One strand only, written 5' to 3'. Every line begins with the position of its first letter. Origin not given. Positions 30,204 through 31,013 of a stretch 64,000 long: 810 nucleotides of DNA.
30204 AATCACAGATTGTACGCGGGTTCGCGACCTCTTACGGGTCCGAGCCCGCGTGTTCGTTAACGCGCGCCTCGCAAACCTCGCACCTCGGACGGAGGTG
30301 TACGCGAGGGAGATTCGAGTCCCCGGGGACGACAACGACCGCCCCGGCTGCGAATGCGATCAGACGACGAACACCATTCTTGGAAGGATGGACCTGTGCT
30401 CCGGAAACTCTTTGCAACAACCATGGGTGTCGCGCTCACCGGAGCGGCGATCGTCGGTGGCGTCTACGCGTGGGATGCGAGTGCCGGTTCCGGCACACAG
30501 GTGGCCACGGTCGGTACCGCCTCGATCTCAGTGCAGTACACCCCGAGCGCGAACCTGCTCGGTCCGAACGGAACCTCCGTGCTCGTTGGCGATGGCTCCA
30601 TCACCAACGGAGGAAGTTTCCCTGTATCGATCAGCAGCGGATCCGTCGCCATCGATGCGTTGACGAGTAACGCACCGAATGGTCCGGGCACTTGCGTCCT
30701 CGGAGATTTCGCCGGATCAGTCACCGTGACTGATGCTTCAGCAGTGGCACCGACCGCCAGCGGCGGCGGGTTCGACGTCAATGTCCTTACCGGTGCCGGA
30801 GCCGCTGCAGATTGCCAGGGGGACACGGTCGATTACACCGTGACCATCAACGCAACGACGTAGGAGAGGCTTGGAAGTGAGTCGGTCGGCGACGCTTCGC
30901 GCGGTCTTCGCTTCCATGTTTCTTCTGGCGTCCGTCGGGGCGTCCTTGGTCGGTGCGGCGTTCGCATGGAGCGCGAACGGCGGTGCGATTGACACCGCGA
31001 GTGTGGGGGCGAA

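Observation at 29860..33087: Lower-GC island encoding a TasA-like fibre/surface module without its signal peptidase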

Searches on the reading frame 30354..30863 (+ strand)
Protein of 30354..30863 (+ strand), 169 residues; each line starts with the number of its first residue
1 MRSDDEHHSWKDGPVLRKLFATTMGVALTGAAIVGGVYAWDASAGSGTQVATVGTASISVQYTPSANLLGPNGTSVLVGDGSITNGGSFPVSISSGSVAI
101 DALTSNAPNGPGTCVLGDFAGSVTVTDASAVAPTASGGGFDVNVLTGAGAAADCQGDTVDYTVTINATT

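Call 3: search_protein_families(library=pfam, proteins=[window:30354-30863:+], max_evalue=1)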
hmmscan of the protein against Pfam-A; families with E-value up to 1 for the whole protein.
window:30354-30863:+ (169 aa): 0 families

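Call 4: search_protein_families(library=ncbifam, proteins=[window:30354-30863:+], max_evalue=1)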
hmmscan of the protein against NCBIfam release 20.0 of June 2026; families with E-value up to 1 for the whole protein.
window:30354-30863:+ (169 aa): 0 families

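Call 11: find_homologous_proteins(query=window:30396-30860:+, max_evalue=0.01)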
Query seq(155 aa) (155 aa): 1 proteins with E <= 0.01 among 730 candidates.
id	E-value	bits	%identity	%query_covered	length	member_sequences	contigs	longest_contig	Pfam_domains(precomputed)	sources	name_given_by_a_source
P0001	1.3e-86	306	100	100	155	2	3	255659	-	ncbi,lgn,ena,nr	ncbi:MAG: hypothetical protein O3A10_00680 [Chloroflexi bacterium]|nr:hypothetical protein [Chlorofl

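Call 13: find_encoding_contigs(protein=P0001, flank=10000, max_places=6)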
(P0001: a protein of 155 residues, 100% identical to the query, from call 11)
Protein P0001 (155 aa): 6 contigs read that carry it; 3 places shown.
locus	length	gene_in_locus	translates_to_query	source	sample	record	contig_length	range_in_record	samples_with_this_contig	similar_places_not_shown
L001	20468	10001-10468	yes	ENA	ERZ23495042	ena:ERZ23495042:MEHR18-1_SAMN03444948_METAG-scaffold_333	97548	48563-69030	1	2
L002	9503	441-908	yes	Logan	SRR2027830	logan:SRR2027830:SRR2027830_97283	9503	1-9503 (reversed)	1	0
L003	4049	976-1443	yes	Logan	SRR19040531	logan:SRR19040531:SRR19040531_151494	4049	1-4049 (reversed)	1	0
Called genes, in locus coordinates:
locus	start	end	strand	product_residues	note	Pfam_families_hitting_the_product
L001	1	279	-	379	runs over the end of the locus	PF00743:FMO-like, PF01266:DAO (faint), PF02254:TrkA_N (faint), PF07992:Pyr_redox_2 (weak), PF01593:Amino_oxidase (faint), PF13450:NAD_binding_8 (faint), PF13738:Pyr_redox_3, PF13434:Lys_Orn_oxgnase, +1 more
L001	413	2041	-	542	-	PF13424:TPR_12 (faint), PF00196:GerE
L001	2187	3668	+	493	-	PF00890:FAD_binding_2, PF01266:DAO, PF03486:HI0933_like (faint), PF07992:Pyr_redox_2 (faint), PF12831:FAD_oxidored (weak)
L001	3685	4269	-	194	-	PF18306:LDcluster4, PF03641:Lysine_decarbox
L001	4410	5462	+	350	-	PF00296:Bac_luciferase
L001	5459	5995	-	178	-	PF01661:Macro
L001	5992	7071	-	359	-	PF03706:LPG_synthase_TM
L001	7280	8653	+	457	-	-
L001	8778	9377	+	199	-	-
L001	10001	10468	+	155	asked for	-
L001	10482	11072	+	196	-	-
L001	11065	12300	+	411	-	PF17231:DUF5305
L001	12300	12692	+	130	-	-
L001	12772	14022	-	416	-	PF02515:CoA_transf_3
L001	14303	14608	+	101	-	PF00253:Ribosomal_S14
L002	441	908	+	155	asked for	-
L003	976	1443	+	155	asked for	-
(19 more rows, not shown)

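Call 25: search_protein_representatives(alignment_id=A2)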
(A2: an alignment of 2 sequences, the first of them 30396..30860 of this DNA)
Query: 2 sequences, 161 profile positions. Proteins with E-value up to 0.001 (for the whole library): 128; up to 1e-10: 59; up to 1e-30: 4. The best 128 are listed.
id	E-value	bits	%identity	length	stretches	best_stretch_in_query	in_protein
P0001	1.2e-77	275.5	-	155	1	7-161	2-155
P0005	2.1e-66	239.0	-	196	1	2-141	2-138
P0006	1.3e-32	129.1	-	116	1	47-160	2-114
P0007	1.2e-31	126.0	-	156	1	8-157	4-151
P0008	4.4e-24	101.4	-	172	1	7-160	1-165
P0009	1.0e-23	100.2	-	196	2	54-159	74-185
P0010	9.6e-23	97.0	-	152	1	17-160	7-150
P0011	1.1e-22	96.9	-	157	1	7-158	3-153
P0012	5.1e-22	94.7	-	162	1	7-158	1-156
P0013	6.5e-22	94.3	-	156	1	7-160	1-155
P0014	7.0e-21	91.0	-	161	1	7-160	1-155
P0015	1.2e-20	90.3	-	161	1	7-159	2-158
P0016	1.9e-20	89.6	-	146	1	7-160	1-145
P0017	3.3e-19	85.5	-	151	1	7-160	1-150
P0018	7.2e-19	84.4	-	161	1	8-159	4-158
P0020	2.4e-18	82.7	-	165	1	7-158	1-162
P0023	1.6e-17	80.1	-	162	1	7-158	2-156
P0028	5.1e-16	75.2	-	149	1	7-159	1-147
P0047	1.1e-12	64.3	-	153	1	7-159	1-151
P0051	4.6e-12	62.3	-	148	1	15-160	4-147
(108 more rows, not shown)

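Call 29: search_protein_families(library=pfam, alignment_id=A3, max_evalue=0.01)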
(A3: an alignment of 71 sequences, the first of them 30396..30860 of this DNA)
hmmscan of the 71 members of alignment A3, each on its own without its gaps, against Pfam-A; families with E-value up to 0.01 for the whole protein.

A. member 1, window:30396-30860:+ (155 aa): 0 families

B. families by the number of members that match (of 71 scanned): 2 families
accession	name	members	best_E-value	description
PF12389.13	Peptidase_M73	2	0.00024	Camelysin metallo-endopeptidase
PF17936.7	Big_6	1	0.0083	Bacterial Ig domain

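Call 30: search_protein_families(library=ncbifam, alignment_id=A3, max_evalue=0.01)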
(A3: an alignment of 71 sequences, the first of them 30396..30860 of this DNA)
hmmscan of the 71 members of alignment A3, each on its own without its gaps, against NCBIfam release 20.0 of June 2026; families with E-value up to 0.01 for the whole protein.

A. member 1, window:30396-30860:+ (155 aa): 0 families

B. families by the number of members that match (of 71 scanned): 2 families
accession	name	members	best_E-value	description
NF033207.2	midcut_by_XrtH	1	0.001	midcut-by-XrtH protein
TIGR03954.1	integ_memb_HG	1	0.0082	DUF3817 domain-containing protein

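Call 38: predict_structure(alignment_id=A3)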
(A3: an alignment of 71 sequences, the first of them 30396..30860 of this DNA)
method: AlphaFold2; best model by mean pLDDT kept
length: 155 residues; sequences in the alignment: 71
mean_pLDDT: 94.1   pTM: 0.74
mean pLDDT of the five models: 94.1, 91.9, 91.2, 88.9, 88.7
residues with pLDDT >= 90: 129; 70-90: 25; 50-70: 1; < 50: 0
segments of 3 or more residues with pLDDT < 50: none
pLDDT, mean of each block of 10 residues (from residue 1): 92 91 81 94 98 92 98 98 98 81 98 98 98 94 96 98
secondary structure, 60 per line:
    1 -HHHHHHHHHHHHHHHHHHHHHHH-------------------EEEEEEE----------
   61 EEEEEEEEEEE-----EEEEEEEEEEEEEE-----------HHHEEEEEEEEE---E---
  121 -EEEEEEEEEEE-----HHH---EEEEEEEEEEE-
elements in order: H2-24 E44-50 E61-71 E77-90 E105-113 E122-132 E144-154

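Call 43: fold_search(model_id=the predicted structure, library=pdb)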
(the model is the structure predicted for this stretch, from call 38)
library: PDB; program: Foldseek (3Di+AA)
matches with E <= 10: 341; with E <= 0.001: 1
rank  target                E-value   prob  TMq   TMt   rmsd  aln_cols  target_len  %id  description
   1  8aur_A                9.7e-04  1.00  0.50  0.36   8.5       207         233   12  Cryo-EM structure of a TasA fibre (released 2022-11-30)
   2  3dpb_B                8.0e-03  1.00  0.42  0.43   7.5       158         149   21  Crystal structure of the complex of the Caf1M chaperone with the mini-fiber of two Caf1 subunits (Caf1:Caf1), carrying (released 2009-07-14)
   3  1p5u_B                2.1e-02  0.99  0.40  0.42   8.1       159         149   21  X-ray structure of the ternary Caf1M:Caf1:Caf1 chaperone:subunit:subunit complex (released 2003-06-24)
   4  9leg_B                2.4e-02  0.87  0.30  0.15  21.8       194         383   18  AMO complex (released 2026-02-04)
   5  5iqm_A                2.8e-02  0.94  0.36  0.41   9.4       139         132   16  Crystal structure of the E. coli type 1 pilus subunit FimG (engineered variant with substitution Q134E; N-terminal Fim (released 2016-07-06)
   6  5iqo_A                3.3e-02  0.94  0.38  0.43   9.3       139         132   17  Crystal structure of the E. coli type 1 pilus subunit FimG (engineered variant with substitutions Q134E and S138E; N-t (released 2016-07-06)
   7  2ed6_A                3.5e-02  0.98  0.37  0.35   5.9       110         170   16  Crystal Structure of Envelope Protein VP28 from White Spot Syndrome Virus (WSSV) (released 2007-06-05)
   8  3jwn_G                4.6e-02  0.91  0.36  0.39   9.3       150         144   17  Complex of FimC, FimF, FimG and FimH (released 2010-06-16)
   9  9fy9_F                4.8e-02  0.96  0.40  0.43   7.4       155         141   12  Cryo-EM structure of the type 1 chaperone-usher pilus FimD-tip complex (FimDHGFC) - Conformer 1 (released 2025-06-04)
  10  3bfq_G                4.8e-02  0.91  0.38  0.42   9.4       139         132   19  Crystal structure of truncated FimG (FimGt) in complex with the donor strand peptide of FimF (DSF) (released 2008-03-04)
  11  9pxf_A                6.0e-02  0.84  0.33  0.16  20.4       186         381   14  Ammonia monooxygenase in native membranes from N. briensis (released 2026-01-28)
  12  4az8_B                6.3e-02  0.91  0.37  0.44   6.3       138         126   22  Crystal structure of the complex of the Caf1M:Caf1 chaperone:subunit preassembly complex carrying the KDKDTN insertion (released 2012-09-26)
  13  3zqx                  6.3e-02  0.51  0.25  0.27  13.0       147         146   12  Carbohydrate-binding module CBM3b from the cellulosomal cellobiohydrolase 9A from Clostridium thermocellum (released 2012-04-25)
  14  1p5v_B                6.7e-02  0.95  0.40  0.44   5.8       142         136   20  X-ray structure of the Caf1M:Caf1 chaperone:subunit preassembly complex (released 2003-06-24)
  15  5cn1_D                7.5e-02  0.57  0.26  0.33   8.8       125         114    6  Crystal structure of yeast GGA1_GAE domain-P21 (released 2016-07-20)
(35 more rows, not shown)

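Call 44: find_encoding_contigs(protein=P0007, flank=8000, max_places=4)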
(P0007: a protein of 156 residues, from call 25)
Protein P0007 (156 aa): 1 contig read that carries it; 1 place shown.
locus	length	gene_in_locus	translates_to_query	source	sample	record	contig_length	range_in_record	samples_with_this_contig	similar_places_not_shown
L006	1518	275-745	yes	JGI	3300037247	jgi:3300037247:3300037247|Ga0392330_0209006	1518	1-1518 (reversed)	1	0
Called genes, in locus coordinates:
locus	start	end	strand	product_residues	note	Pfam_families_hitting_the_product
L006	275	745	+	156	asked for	-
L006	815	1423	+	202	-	PF10502:Peptidase_S26 (weak), PF00717:Peptidase_S24 (weak)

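Call 45: find_encoding_contigs(protein=P0006, flank=8000, max_places=4)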
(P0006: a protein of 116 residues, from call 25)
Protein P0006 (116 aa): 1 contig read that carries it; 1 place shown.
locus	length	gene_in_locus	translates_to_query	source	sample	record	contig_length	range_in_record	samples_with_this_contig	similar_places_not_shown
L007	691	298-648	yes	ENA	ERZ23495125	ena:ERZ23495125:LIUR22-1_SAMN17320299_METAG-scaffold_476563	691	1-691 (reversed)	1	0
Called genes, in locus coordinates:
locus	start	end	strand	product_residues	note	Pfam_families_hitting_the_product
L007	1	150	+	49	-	?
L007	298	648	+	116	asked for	-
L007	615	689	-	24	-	?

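Call 46: find_encoding_contigs(protein=P0008, flank=8000, max_places=4)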
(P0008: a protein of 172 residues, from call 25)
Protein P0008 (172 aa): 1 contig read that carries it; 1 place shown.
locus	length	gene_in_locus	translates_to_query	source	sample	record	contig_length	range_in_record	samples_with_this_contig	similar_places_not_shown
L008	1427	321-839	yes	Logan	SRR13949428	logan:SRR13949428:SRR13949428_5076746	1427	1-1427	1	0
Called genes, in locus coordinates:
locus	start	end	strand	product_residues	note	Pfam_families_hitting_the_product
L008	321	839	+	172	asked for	-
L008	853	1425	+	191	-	?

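Call 47: find_encoding_contigs(protein=P0011, flank=8000, max_places=4)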
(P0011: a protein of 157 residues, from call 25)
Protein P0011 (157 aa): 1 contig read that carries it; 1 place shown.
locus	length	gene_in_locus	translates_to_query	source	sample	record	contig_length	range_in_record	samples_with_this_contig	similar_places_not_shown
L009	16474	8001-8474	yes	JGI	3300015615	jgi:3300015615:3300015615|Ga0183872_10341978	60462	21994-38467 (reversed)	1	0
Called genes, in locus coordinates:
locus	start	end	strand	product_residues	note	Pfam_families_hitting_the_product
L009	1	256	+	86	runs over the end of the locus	PF02325:CCB3_YggT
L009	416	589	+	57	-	PF02325:CCB3_YggT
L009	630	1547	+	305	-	PF00005:ABC_tran, PF13304:AAA_21 (faint), PF13732:DrrA1-3_C (weak)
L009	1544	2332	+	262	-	PF01061:ABC2_membrane, PF12679:ABC2_membrane_2, PF12698:ABC2_membrane_3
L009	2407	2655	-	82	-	PF00453:Ribosomal_L20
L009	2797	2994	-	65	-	PF01632:Ribosomal_L35p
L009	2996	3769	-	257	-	PF05198:IF3_N, PF00707:IF3_C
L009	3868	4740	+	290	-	PF00483:NTP_transferase, PF12804:NTP_transf_3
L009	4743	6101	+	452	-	-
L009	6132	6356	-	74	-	-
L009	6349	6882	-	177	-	PF04167:DUF402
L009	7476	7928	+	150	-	-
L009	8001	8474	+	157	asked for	-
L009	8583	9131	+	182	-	PF10502:Peptidase_S26 (weak)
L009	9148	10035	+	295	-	PF00353:HemolysinCabind (weak)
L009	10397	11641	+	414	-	PF00291:PALP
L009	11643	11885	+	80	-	PF09383:NIL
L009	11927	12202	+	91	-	PF02597:ThiS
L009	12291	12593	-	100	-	PF02416:TatA_B_E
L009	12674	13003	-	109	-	PF02625:XdhC_CoxI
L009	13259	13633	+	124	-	-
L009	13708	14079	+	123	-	-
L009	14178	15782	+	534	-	PF00717:Peptidase_S24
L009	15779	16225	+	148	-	PF00353:HemolysinCabind (weak)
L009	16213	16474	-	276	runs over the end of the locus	PF00800:PDT, PF01842:ACT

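Call 57: search_solved_structures(query=A3, max_evalue=10, show_alignments=2)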
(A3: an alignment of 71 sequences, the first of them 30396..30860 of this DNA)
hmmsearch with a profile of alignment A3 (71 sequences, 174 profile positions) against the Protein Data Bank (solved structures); distinct sequences matched with E-value up to 10: 0.

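Call 67: fold_search(model_id=the predicted structure, library=viral)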
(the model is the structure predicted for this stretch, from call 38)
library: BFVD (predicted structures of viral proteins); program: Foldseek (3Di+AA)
matches with E <= 10: 248; with E <= 0.001: 0
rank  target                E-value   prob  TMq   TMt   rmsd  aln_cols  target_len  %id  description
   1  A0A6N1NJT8            3.6e-02  0.84  0.28  0.13   9.8       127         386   10  Uncharacterized protein [Tupanvirus deep ocean]
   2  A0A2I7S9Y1            4.7e-02  0.75  0.30  0.30  11.3       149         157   13  (no name in the UniProt tables at hand)
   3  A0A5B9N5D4            5.3e-02  0.98  0.38  0.15   8.2       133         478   12  Putative tail fiber protein [Stenotrophomonas phage Pokken]
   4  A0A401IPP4            5.6e-02  0.92  0.34  0.28   7.4       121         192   13  Wsv311-like protein [Sesarmops intermedium nimavirus]
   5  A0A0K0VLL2            8.1e-02  0.99  0.41  0.33   5.7       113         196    9  Wsv421-like protein [Metopaulias depressus WSSV-like virus]
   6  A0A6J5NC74            1.1e-01  0.66  0.35  0.13  11.7       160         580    9  Uncharacterized protein [uncultured Caudovirales phage]
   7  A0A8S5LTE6            1.3e-01  0.47  0.30  0.18  21.1       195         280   13  DUF4352 domain-containing protein [Siphoviridae sp. ctOIB27]
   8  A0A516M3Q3            1.3e-01  0.11  0.15  0.19  21.8       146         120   14  (no name in the UniProt tables at hand)
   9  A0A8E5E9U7            1.3e-01  0.51  0.30  0.15  15.3       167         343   10  Uncharacterized protein [Tenacibaculum phage Gundel_1]
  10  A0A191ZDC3            1.7e-01  0.90  0.34  0.23   5.9       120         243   20  Putative coagulation factor 5/8 domain-containing protein [Erwinia phage vB_EamP_Gutmeister]
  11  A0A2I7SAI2            1.7e-01  0.20  0.23  0.16  20.0       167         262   19  (no name in the UniProt tables at hand)
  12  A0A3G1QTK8            1.8e-01  0.77  0.36  0.09  13.4       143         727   14  Putative cellulase or glycoside hydrolase [Erwinia phage phiEaP8]
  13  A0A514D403            2.2e-01  0.51  0.32  0.29  13.0       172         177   12  Uncharacterized protein [Riboviria sp.]
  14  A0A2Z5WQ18            2.3e-01  0.44  0.26  0.28  19.2       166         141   11  (no name in the UniProt tables at hand)
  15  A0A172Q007            2.4e-01  0.51  0.28  0.40   8.6       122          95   11  Uncharacterized protein [Acinetobacter phage vB_AbaM_ME3]
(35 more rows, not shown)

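Call 74: find_encoding_contigs(protein=P0012, flank=7000, max_places=3)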
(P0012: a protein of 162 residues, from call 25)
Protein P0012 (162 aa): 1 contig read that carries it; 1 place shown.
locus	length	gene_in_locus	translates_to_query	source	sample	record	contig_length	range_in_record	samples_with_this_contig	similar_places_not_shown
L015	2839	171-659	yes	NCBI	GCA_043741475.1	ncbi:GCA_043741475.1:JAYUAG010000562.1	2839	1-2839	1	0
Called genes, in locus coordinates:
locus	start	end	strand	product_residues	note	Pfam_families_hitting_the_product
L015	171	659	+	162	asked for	-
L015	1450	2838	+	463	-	?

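Call 75: find_encoding_contigs(protein=P0028, flank=7000, max_places=3)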
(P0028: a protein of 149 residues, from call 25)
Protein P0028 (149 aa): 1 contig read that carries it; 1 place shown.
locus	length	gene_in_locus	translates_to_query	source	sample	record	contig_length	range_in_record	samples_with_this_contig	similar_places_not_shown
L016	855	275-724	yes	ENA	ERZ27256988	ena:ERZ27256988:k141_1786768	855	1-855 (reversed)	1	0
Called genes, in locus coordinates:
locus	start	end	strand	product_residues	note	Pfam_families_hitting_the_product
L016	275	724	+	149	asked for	-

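Call 92: list_cluster_members(proteins=[P0009, P0010, P0012, P0013, P0014, P0015, P0020, P0023, P0047, P0051])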
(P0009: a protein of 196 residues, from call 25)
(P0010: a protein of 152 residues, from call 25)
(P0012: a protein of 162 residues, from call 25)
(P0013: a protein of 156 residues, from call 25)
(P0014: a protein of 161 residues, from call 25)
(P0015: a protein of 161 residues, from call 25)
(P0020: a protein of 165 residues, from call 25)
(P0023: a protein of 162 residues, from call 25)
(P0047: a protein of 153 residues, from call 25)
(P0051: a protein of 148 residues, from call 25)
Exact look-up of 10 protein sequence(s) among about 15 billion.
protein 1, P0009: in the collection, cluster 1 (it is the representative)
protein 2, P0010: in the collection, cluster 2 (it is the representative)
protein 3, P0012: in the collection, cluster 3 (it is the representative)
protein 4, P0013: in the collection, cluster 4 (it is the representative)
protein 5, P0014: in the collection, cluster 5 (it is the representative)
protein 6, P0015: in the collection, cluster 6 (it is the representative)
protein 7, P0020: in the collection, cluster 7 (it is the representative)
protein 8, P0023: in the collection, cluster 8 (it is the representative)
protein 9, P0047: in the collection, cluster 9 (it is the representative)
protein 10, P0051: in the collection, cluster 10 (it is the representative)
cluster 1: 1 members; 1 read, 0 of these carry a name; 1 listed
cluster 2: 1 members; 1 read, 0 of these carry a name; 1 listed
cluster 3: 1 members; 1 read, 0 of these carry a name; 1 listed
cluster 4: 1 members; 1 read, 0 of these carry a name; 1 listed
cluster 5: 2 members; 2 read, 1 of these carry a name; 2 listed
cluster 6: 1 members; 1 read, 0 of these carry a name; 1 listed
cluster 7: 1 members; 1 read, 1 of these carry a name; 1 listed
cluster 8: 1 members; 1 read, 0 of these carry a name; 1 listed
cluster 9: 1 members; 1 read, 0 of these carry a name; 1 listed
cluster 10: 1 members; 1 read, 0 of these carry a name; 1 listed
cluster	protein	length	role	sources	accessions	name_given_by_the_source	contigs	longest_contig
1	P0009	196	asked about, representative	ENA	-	-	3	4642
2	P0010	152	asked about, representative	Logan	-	-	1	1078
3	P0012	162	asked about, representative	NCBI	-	-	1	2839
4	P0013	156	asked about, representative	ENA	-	-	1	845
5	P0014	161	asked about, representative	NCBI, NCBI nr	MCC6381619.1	MAG: hypothetical protein IT304_03875 [Dehalococcoidia bacterium] | hypothetical protein [Dehalococcoidia bacterium]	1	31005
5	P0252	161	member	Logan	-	-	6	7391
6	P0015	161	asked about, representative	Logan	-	-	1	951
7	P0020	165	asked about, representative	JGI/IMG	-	hypothetical protein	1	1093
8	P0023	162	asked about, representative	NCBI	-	-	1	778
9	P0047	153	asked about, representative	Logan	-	-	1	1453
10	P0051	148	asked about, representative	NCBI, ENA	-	-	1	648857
